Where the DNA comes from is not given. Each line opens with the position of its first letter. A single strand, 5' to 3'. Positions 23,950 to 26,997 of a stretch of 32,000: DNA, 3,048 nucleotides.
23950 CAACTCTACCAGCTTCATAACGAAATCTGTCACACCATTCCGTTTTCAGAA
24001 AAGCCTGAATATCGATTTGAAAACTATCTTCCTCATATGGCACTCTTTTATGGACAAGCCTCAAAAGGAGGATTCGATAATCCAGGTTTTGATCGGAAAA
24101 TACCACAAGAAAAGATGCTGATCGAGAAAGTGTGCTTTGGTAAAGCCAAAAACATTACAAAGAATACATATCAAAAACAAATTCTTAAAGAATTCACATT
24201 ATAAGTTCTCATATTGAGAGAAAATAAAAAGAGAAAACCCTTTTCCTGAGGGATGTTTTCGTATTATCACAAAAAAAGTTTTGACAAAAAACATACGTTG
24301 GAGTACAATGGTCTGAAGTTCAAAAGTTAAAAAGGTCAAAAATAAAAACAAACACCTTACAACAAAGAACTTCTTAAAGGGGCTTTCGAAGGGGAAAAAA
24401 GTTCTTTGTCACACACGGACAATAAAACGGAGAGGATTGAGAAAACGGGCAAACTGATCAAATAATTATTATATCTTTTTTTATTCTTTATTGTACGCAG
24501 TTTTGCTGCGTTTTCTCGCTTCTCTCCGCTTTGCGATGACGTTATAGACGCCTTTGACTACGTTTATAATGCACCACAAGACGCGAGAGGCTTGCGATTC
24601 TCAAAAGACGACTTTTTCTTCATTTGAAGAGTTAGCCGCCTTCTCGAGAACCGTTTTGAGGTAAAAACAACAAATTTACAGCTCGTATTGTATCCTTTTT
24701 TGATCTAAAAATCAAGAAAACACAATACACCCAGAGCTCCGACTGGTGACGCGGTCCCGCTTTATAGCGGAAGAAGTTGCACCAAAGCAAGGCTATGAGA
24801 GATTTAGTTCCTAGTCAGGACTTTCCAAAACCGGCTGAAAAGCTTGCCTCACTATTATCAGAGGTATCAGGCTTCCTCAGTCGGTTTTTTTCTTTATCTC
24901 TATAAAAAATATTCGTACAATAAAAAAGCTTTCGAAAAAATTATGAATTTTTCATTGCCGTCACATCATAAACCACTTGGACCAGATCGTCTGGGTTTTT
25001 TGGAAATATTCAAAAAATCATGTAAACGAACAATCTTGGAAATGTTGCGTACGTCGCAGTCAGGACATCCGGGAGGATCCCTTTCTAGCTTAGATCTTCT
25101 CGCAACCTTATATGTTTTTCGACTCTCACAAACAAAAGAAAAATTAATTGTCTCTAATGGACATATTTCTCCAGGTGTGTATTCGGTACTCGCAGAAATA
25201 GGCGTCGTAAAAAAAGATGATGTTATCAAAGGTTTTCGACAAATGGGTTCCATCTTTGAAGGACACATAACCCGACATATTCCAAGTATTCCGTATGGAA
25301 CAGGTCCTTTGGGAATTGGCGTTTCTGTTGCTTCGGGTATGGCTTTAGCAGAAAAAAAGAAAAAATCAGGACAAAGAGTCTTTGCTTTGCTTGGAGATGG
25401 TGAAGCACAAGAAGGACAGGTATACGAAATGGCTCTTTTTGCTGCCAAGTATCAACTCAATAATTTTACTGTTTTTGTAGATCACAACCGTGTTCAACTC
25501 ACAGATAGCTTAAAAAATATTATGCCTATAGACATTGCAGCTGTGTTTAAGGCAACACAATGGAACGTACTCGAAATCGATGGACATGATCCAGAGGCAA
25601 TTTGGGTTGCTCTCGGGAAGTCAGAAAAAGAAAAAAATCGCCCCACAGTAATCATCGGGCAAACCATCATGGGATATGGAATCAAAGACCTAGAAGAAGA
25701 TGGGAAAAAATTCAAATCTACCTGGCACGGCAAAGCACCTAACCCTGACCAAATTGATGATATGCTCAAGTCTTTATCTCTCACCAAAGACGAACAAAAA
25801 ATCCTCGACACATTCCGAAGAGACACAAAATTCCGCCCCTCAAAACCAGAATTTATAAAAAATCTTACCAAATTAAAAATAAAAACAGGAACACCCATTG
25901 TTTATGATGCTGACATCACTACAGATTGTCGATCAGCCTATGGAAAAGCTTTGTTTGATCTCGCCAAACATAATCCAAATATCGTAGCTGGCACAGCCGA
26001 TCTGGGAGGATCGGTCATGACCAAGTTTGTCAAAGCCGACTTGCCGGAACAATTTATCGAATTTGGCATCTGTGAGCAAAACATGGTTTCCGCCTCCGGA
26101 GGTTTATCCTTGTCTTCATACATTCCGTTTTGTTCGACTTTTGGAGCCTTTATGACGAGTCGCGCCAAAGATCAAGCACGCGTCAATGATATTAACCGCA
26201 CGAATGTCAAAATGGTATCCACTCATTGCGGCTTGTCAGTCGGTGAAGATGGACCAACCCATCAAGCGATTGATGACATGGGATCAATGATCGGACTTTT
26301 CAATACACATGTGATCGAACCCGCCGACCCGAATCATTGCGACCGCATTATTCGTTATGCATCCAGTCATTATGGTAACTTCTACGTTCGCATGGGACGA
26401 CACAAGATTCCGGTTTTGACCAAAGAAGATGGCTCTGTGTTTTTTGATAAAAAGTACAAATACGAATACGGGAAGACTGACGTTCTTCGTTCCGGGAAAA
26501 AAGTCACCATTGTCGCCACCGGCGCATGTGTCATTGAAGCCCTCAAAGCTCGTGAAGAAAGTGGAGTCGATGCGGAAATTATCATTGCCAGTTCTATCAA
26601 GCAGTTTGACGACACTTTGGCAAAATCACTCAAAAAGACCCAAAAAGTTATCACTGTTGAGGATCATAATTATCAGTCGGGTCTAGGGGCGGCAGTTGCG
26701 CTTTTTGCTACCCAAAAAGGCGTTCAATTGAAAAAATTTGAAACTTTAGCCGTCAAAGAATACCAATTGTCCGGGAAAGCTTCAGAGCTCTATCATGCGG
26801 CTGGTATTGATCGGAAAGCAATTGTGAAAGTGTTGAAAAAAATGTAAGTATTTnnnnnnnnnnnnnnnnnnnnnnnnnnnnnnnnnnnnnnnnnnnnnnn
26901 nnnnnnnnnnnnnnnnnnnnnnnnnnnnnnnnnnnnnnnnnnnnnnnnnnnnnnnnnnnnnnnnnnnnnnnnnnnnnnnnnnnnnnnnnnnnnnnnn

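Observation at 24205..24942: Orphan ~0.58-kb structured non-coding transcription unit between a 2H phosphoesterase gene and transketolase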

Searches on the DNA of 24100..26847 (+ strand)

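Call 4: search_rna_families(source=window, start=24100, end=25050, threshold=evalue, max_evalue=10, show_alignments=3)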
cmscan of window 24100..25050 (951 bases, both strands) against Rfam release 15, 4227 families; matches with E-value up to 10: 11.
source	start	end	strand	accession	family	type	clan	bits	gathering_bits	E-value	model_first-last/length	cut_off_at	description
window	24416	24542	+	RF00908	MIR529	Gene; miRNA;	-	22.7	75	0.016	1-131/131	no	MIR529 microRNA precursor family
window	24210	24277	+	RF02621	BSnc120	Gene; sRNA;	-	18.8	114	0.33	1-88/88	no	Brucella sRNA 120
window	24997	25027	+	RF01335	CRISPR-DR22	Gene; CRISPR;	-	18.6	50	0.5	1-36/36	no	CRISPR RNA direct repeat element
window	24188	24263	+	RF02713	MCS4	Gene; sRNA;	-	18.5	56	7.2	1-123/123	no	Mycoplasma sRNA MCS4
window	24212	24295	+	RF01212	sn2524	Gene; snRNA; snoRNA; CD-box;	-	18.4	44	6.1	1-109/109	no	Small nucleolar RNA sn2524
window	24422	24534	+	RF00695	MIR398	Gene; miRNA;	-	17.9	55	0.44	1-109/109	no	MIR398 microRNA precursor family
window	24862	25018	+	RF01568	DdR18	Gene; snRNA; snoRNA; HACA-box;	-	17.7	80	5.4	1-147/147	no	Dictyostelium snoRNA DdR18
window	24425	24531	+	RF03598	MIR6024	Gene; miRNA;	-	16.6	72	3.1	1-99/99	no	MIR6024 microRNA precursor family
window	24430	24526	-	RF03457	MIR173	Gene; miRNA;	-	15.8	70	5.4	1-102/102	no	MIR173 microRNA precursor family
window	24911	24966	-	RF02862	sRNA_1300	Gene; sRNA;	-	13.5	48.8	2.5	21-82/231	no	Enterococcus sRNA 1300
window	24856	24901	-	RF01144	sR17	Gene; snRNA; snoRNA; CD-box;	-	11.5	36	8.5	1-55/55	no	Small nucleolar RNA sR17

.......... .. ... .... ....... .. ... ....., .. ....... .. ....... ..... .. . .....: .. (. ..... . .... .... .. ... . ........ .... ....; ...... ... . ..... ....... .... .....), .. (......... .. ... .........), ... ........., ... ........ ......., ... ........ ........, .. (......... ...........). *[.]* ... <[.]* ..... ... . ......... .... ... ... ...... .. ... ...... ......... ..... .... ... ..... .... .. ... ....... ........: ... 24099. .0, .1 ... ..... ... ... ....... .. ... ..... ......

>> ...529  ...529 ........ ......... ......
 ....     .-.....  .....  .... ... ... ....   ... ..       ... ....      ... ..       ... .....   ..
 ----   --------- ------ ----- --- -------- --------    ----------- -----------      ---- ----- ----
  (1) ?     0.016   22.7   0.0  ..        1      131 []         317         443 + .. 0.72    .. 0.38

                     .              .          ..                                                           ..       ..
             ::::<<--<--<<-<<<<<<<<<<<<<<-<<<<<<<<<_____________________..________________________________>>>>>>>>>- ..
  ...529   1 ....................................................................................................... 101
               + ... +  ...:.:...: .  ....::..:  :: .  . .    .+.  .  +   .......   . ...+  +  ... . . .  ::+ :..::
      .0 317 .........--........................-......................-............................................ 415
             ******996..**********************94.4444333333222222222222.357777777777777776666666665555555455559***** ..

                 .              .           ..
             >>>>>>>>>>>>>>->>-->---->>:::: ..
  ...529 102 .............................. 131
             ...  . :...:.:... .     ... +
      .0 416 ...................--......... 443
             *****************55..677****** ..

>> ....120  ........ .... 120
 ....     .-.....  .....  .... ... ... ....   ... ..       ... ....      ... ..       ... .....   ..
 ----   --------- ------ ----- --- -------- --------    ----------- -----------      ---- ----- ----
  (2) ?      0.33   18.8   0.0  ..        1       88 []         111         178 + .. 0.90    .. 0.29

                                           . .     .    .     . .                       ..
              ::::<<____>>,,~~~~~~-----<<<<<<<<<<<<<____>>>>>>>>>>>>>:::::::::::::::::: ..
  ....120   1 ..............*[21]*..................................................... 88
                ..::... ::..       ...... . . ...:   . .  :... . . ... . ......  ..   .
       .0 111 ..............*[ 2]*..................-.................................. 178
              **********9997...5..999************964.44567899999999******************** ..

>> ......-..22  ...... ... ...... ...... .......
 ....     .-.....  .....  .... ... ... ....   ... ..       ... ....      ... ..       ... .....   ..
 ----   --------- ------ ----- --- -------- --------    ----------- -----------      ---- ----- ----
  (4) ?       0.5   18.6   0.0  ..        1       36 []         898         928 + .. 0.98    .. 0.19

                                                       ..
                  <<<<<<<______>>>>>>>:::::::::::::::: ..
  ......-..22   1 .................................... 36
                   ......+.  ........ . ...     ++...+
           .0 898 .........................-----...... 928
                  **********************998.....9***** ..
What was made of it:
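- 24424..24532 (+): Hairpin B: a long interrupted hairpin with 24-nt outer arms, an inner stem, and an AT-rich apical region. Its only Rfam matches were miRNA-precursor models, meaning a generic hairpin (call 4).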

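Call 34: search_dna_similar(query=window:24205-24942:+, collection=phages, mode=distant, max_evalue=0.01)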
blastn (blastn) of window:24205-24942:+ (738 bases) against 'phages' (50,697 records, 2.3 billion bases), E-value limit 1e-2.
No match.

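Call 35: search_dna_similar(query=window:24205-24942:+, collection=plasmids, mode=distant, max_evalue=0.01)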
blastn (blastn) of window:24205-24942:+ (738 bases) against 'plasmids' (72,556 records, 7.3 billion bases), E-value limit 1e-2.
No match.
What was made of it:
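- Tried and rejected: blastn against phages and plasmids found nothing (calls 34, 35).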

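Call 58: search_rna_families(sources=[L159, L165, L163, L161, L160, L166], threshold=gathering)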
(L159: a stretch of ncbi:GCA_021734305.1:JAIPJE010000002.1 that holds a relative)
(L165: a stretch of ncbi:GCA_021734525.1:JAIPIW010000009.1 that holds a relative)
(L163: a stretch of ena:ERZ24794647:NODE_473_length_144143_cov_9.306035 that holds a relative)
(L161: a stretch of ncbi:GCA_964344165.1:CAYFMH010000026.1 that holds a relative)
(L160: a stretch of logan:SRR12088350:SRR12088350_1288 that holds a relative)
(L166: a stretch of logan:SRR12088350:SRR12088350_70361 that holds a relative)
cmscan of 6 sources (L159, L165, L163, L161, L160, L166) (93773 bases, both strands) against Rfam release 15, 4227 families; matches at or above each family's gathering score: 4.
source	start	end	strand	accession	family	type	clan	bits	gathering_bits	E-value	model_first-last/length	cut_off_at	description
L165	2264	2674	-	RF00023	tmRNA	Gene;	CL00001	101.8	47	1.8e-38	1-374/374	no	transfer-messenger RNA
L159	3002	3419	-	RF00023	tmRNA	Gene;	CL00001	89.8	47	2.1e-33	1-374/374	no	transfer-messenger RNA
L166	1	408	-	RF00023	tmRNA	Gene;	CL00001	89.7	47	2.5e-33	1-374/374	no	transfer-messenger RNA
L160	1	415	-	RF00023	tmRNA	Gene;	CL00001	77.8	47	2.5e-28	1-374/374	no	transfer-messenger RNA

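Call 68: build_rna_model(alignment_id=A1, structure=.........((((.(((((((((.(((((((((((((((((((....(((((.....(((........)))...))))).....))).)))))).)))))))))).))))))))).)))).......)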
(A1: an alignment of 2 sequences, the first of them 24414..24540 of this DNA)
Model R1 built from alignment A1 (2 sequences, 127 columns); structure: as given.
model positions 127; base pairs 40; branch points 0; effective number of sequences 0.72; information 0.589 bits per position. Calibrated on 0.2 Mb of random sequence (short: E-values are rough).
structure used (alignment columns):
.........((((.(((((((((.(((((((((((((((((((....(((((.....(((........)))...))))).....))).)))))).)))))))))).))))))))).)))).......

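Call 70: search_with_rna_model(model_id=R1, sources=[window, L001, L002, L003, L004, L005, L006, L007, L008, L009, L010, L011, L012, L013, L014, L015, L016, L017, L018, L019, L020, L021, L022, L023, L024, L025, L026, L027, L028, L029, L030, L031, L032, L033, L034, L035, L036, L037, L038, L039, L040, L041, L042, L043, L044, L045, L046, L047, L048, L049, L050, L051, L052, L053, L054, L055, L056, L057, L058, L059, L060, L061, L062, L063, L064, L065, L066, L067, L068, L069, L070, L071, L072, L073, L074, L075, L076, L077, L078, L079, L080, L081, L082, L083, L084, L085, L086, L087, L088, L089, L090, L091, L092, L093, L094, L095, L096, L097, L098, L099], max_evalue=10)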
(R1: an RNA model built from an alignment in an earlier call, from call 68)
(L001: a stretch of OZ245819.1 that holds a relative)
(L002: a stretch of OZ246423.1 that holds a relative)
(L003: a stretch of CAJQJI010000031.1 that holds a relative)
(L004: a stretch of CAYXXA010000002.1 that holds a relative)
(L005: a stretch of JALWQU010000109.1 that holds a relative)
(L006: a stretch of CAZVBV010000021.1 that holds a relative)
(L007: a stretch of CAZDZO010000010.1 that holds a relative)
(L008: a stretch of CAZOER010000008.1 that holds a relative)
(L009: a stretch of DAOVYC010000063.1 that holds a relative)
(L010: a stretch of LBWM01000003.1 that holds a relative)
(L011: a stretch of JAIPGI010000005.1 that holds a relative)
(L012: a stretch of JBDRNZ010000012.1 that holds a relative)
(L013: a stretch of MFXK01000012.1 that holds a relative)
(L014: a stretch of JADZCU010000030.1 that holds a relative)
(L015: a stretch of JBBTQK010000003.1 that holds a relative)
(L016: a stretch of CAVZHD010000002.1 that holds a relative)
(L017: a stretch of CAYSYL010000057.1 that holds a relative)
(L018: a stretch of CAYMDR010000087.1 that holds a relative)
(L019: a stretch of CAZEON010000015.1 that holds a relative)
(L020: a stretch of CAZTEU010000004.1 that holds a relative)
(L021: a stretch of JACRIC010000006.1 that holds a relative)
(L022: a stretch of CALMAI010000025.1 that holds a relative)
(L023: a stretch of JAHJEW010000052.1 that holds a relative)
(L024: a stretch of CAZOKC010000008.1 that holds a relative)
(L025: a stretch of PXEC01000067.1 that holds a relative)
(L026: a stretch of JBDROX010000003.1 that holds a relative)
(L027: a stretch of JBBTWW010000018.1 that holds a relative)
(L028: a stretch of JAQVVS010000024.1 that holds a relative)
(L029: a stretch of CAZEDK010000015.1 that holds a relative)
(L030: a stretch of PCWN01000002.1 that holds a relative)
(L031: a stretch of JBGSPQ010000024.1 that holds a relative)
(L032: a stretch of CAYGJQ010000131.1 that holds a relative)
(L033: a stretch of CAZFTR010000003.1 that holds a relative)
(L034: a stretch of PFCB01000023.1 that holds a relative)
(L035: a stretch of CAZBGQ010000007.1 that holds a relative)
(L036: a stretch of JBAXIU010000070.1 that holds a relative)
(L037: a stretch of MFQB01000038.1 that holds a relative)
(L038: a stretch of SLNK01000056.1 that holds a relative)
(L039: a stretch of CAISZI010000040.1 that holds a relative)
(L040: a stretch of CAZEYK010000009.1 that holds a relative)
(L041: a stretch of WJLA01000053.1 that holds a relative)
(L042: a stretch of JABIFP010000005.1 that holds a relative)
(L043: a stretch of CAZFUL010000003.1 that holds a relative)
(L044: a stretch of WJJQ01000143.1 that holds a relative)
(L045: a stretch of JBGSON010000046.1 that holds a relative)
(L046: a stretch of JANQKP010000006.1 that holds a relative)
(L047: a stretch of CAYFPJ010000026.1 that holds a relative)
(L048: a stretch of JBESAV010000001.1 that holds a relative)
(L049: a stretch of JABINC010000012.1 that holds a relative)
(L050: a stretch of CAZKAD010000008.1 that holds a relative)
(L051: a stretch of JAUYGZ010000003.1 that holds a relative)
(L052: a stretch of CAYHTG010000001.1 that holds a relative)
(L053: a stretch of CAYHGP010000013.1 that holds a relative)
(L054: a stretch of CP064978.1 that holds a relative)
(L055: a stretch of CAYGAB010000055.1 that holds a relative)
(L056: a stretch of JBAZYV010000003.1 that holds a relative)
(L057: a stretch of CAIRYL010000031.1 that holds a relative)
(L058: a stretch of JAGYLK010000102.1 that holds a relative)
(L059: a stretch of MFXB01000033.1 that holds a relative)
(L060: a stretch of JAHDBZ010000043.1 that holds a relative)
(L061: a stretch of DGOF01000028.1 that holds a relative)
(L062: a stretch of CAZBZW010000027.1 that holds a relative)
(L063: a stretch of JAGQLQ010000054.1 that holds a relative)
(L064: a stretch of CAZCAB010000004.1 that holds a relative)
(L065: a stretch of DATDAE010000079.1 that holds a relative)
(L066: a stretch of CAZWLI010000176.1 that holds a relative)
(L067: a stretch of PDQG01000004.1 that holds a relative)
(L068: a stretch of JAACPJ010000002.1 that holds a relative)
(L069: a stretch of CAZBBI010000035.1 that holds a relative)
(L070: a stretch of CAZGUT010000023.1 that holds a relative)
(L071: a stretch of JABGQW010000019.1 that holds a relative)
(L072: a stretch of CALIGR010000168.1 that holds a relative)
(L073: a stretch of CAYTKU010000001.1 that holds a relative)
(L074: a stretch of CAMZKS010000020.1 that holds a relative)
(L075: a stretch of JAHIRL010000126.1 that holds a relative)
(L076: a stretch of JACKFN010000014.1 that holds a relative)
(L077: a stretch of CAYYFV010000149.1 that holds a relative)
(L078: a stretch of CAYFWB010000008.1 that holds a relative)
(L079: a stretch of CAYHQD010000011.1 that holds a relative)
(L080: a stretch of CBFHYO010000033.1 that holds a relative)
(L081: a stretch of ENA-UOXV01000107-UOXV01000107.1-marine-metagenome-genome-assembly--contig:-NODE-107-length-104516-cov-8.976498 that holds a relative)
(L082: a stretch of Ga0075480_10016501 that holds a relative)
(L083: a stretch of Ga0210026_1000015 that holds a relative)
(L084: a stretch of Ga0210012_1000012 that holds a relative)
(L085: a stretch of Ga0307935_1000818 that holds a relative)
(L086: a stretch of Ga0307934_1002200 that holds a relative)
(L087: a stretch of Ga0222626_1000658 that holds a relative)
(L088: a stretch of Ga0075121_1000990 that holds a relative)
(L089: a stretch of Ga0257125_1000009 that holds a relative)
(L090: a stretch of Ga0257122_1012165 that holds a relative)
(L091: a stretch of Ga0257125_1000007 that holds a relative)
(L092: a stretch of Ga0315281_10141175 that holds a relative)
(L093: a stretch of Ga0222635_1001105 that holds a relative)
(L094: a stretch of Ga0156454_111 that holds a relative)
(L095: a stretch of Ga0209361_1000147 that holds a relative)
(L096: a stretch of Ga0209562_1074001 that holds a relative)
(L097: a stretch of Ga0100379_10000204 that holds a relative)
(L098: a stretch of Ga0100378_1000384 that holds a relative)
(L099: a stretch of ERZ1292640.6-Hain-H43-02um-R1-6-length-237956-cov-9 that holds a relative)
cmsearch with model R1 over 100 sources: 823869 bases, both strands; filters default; matches with E-value up to 10: 8.
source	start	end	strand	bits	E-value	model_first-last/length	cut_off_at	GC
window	24414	24540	+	160.5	1.2e-42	1-127/127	no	0.38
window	24424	24532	-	31.7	1.4e-05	11-119/127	no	0.35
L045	5908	6015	-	20.4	0.025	1-127/127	no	0.29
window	8619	8672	-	19.8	0.038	1-127/127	no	0.31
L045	5920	5999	+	18.7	0.081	1-127/127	no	0.25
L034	3847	3951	+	17.6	0.16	1-127/127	no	0.3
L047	5994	6046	+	12.8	3.9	1-127/127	no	0.23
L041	1314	1358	-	12.6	4.4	1-127/127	no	0.27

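Call 71: search_with_rna_model(model_id=R1, sources=[L100, L101, L102, L103, L104, L105, L106, L107, L108, L109, L110, L111, L112, L113, L114, L115, L116, L117, L118, L119, L120, L121, L122, L123, L124, L125, L126, L127, L128, L129, L130, L131, L132, L133, L134, L135, L136, L137, L138, L139, L140, L141, L142, L143, L144, L145, L146, L147, L148, L149, L150, L151, L152, L153, L154, L155, L156, L157, L158, L159, L160, L161, L162, L163, L164, L165, L166, L167, L168, L169, L170], max_evalue=10)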
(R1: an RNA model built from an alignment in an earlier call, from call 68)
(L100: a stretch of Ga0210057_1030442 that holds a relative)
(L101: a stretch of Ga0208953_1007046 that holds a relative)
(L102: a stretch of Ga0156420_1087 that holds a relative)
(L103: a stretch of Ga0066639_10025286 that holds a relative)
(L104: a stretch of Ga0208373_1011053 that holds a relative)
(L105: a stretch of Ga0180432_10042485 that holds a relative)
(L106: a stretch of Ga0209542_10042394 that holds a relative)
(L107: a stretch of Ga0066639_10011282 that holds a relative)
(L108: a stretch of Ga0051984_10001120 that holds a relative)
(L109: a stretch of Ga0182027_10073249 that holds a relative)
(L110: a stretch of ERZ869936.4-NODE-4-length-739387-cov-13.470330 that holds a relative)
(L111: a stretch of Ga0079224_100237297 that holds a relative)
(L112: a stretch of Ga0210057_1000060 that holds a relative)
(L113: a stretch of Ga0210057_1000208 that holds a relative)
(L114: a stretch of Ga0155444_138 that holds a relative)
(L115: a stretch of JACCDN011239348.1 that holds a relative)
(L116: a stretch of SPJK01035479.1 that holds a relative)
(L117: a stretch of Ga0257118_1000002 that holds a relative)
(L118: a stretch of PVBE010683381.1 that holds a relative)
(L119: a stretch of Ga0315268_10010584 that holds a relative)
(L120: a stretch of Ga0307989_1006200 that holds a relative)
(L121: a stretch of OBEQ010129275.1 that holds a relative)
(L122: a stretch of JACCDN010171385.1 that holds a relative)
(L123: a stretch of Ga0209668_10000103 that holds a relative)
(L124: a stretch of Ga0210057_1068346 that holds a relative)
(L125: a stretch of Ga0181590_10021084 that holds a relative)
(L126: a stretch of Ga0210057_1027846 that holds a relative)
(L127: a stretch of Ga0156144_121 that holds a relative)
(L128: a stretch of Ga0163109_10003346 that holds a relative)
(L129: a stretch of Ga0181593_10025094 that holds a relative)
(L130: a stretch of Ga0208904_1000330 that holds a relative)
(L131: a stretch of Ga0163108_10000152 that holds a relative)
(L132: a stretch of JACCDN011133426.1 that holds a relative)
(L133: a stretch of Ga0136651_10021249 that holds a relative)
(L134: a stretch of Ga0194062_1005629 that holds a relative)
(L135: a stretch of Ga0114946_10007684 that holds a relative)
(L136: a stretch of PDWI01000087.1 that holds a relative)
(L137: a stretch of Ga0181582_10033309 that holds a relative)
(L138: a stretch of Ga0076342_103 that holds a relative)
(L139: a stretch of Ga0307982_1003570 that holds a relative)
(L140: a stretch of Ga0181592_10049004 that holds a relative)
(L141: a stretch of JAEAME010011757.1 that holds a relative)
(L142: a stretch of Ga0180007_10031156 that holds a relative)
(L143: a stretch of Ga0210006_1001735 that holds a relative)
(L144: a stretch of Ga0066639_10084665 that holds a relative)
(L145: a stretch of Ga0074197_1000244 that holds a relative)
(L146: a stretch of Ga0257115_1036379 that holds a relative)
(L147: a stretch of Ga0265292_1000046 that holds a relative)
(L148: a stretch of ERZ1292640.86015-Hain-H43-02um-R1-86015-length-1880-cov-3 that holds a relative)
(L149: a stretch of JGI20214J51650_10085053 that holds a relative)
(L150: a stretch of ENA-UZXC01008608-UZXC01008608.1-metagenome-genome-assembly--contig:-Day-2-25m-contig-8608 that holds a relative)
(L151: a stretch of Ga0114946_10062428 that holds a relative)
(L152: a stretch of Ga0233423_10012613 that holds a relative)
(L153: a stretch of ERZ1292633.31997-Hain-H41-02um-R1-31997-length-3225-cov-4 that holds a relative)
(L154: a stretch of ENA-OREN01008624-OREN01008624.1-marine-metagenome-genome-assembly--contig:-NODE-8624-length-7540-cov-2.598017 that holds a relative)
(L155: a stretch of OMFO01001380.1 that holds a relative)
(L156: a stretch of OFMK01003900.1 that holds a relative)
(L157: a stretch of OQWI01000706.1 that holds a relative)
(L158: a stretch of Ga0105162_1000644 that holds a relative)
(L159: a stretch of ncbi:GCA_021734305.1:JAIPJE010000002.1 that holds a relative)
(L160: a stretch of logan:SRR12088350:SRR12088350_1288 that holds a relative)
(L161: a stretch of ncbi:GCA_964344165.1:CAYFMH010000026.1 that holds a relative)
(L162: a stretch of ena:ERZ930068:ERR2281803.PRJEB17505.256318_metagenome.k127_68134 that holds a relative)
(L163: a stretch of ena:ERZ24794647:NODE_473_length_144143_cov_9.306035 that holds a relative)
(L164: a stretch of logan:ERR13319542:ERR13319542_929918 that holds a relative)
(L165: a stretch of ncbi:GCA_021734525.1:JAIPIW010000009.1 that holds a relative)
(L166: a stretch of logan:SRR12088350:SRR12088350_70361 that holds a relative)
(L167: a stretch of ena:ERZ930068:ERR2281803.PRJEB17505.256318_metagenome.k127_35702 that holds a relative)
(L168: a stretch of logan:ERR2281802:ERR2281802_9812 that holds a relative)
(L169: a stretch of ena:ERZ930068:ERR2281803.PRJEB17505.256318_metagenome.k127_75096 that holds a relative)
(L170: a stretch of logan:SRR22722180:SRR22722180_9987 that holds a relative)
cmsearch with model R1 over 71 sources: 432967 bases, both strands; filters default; matches with E-value up to 10: 7.
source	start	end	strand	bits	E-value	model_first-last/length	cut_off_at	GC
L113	2847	2951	+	17.6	0.084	1-127/127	no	0.3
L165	678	718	-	15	0.48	44-84/127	no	0.24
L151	202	297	-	13.6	1.2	1-127/127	no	0.32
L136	1384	1425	+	11.2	6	43-85/127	no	0.17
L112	4936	4975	+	11.1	6.5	1-127/127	no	0.3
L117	5322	5371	-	11.1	6.6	1-127/127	no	0.3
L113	1708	1743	+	10.6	8.9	48-83/127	no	0.28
